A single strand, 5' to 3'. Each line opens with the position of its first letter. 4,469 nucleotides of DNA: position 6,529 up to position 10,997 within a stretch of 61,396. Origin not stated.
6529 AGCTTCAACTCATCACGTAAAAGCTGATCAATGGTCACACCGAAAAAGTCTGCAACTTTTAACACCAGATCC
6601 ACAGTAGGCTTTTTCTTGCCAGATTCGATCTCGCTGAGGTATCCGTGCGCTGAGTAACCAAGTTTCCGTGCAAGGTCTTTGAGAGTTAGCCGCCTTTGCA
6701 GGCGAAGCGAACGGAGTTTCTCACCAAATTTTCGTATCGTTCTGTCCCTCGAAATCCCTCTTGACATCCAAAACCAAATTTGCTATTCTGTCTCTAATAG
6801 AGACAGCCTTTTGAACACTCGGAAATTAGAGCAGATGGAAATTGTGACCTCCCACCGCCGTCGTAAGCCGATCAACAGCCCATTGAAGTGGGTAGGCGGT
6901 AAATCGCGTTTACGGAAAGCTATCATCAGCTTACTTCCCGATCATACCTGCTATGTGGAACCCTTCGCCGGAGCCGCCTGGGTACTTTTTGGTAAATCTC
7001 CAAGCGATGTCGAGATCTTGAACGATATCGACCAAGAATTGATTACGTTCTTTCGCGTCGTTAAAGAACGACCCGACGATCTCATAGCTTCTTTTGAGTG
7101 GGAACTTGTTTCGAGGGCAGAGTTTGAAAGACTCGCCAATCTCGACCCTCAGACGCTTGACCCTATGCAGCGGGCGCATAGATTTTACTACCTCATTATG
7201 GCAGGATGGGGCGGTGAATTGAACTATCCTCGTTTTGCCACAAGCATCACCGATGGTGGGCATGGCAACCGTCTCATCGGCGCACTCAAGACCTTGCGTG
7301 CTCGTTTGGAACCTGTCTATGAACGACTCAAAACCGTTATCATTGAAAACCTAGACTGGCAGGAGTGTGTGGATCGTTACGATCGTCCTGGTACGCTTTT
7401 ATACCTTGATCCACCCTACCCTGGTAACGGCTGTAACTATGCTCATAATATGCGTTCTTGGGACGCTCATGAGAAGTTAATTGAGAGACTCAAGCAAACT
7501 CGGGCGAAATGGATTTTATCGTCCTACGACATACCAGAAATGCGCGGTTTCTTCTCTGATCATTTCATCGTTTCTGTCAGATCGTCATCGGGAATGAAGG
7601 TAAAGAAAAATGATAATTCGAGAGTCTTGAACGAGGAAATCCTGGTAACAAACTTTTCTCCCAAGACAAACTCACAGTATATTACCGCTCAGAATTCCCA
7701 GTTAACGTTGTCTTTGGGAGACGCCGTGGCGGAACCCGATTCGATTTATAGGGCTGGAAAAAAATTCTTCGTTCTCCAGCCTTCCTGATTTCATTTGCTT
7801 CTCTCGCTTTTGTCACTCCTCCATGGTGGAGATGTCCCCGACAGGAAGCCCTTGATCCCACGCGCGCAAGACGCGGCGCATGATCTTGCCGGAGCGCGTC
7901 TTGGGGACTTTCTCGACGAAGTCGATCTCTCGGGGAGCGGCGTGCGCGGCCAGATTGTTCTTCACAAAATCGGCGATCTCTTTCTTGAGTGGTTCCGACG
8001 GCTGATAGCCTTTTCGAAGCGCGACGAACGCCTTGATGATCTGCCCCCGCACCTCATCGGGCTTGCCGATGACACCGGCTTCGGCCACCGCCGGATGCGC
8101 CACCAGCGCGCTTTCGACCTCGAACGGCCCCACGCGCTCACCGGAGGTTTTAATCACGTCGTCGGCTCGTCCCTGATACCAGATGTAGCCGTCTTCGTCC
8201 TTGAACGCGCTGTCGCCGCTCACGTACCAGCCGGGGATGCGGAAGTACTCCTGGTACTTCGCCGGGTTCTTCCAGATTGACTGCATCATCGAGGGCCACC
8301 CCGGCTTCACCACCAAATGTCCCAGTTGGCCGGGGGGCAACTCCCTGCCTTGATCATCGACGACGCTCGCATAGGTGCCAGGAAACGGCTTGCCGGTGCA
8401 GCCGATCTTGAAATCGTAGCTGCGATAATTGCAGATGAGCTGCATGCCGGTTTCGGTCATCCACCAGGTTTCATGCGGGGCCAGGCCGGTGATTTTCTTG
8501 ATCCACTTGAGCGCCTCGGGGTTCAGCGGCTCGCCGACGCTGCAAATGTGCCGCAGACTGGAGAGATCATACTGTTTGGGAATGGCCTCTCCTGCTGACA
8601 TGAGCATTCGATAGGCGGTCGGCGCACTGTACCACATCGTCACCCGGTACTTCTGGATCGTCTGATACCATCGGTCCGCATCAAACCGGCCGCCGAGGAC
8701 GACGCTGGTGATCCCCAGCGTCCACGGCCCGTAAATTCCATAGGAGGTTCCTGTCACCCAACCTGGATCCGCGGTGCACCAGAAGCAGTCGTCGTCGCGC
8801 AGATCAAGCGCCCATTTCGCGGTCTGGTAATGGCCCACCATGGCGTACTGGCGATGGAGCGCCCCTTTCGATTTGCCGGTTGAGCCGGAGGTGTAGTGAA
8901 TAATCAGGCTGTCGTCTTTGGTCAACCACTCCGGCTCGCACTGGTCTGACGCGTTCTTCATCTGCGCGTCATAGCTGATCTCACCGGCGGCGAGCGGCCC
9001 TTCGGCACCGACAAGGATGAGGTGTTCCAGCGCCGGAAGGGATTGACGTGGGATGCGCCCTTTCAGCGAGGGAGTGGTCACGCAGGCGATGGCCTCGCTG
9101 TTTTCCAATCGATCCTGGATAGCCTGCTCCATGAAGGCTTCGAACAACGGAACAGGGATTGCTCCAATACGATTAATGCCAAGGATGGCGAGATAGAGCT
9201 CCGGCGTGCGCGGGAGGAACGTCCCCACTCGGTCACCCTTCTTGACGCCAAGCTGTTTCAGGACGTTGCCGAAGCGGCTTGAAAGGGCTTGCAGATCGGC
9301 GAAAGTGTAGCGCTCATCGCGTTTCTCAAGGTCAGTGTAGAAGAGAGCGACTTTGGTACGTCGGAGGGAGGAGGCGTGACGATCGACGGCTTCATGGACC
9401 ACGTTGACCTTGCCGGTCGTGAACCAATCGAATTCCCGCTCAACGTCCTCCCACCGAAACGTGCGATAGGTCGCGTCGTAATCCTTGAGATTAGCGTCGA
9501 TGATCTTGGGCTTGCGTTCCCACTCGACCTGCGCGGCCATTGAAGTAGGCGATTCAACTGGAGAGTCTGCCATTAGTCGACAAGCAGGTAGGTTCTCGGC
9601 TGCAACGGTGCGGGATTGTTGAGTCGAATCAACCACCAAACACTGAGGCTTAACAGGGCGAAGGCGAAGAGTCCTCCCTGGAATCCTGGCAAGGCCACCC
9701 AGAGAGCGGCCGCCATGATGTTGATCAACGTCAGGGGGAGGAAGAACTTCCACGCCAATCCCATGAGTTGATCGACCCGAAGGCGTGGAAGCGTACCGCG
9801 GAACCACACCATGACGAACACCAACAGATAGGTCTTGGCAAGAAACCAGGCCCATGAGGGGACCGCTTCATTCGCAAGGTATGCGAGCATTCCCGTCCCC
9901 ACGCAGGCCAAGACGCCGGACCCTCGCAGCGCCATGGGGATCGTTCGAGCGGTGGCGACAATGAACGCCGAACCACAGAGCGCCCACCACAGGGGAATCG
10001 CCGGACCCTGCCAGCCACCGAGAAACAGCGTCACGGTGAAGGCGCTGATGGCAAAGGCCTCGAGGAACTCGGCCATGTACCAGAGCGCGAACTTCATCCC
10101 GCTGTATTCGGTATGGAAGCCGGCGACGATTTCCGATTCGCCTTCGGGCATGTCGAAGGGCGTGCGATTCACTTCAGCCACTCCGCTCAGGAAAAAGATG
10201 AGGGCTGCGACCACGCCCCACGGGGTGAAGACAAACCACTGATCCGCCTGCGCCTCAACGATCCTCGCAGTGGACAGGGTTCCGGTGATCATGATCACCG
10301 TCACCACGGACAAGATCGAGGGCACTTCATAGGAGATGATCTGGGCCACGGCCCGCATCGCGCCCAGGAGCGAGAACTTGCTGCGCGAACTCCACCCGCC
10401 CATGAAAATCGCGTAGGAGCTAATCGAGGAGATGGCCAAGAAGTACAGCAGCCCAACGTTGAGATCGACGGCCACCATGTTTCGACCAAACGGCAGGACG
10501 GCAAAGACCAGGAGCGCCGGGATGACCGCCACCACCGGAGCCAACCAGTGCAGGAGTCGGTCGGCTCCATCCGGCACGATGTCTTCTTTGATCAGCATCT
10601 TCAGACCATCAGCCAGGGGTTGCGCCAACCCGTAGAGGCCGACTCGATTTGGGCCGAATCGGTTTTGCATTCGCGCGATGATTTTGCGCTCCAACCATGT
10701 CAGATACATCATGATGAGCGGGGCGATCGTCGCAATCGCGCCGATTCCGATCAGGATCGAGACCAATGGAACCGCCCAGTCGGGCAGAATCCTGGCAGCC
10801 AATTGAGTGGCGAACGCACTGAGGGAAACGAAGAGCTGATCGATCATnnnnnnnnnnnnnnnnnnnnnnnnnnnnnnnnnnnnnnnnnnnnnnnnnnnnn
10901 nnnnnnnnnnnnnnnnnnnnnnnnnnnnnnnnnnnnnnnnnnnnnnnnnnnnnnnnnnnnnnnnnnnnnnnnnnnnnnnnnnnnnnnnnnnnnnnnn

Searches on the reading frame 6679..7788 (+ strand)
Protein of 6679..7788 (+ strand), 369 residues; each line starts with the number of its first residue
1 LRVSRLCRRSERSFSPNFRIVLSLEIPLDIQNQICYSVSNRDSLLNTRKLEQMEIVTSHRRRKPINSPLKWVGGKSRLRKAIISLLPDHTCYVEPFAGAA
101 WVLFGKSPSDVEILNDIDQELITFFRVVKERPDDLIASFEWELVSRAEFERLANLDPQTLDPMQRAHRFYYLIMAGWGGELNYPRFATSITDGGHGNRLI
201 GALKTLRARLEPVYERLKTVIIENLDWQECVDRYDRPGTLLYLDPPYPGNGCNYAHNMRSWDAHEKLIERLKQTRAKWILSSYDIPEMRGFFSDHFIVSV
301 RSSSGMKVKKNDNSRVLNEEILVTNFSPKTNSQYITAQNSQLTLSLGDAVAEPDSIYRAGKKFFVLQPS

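Call 105: search_protein_families(library=pfam, max_evalue=0.000001, proteins=[window:6679-7788:+])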
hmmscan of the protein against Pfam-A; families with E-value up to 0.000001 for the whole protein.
window:6679-7788:+ (369 aa): 1 family
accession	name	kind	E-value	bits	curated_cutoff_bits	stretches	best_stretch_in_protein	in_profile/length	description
PF02086.21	MethyltransfD12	-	3.9e-24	86.2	22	1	71-300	1-247/253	D12 class N6 adenine-specific DNA methyltransferase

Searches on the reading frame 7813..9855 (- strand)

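Call 105: search_protein_families(library=pfam, max_evalue=0.000001, proteins=[window:7813-9855:-])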
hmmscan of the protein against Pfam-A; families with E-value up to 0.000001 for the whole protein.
window:7813-9855:- (680 aa): 2 families
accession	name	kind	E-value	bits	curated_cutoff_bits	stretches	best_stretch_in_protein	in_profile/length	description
PF00501.34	AMP-binding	-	4.6e-80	269.7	29.9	1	166-525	9-381/384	AMP-binding enzyme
PF13193.12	AMP-binding_C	-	4.3e-27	95.3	24.5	1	579-657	1-76/76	AMP-binding enzyme C-terminal domain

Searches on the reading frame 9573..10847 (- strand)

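Call 106: search_protein_families(library=pfam, max_evalue=0.000001, proteins=[window:9573-10847:-])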
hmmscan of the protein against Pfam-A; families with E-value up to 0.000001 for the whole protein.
window:9573-10847:- (424 aa): 1 family
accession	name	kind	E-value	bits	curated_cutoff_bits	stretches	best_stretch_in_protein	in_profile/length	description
PF00146.26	NADHdh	-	1e-117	393.3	27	1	38-380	6-297/298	NADH dehydrogenase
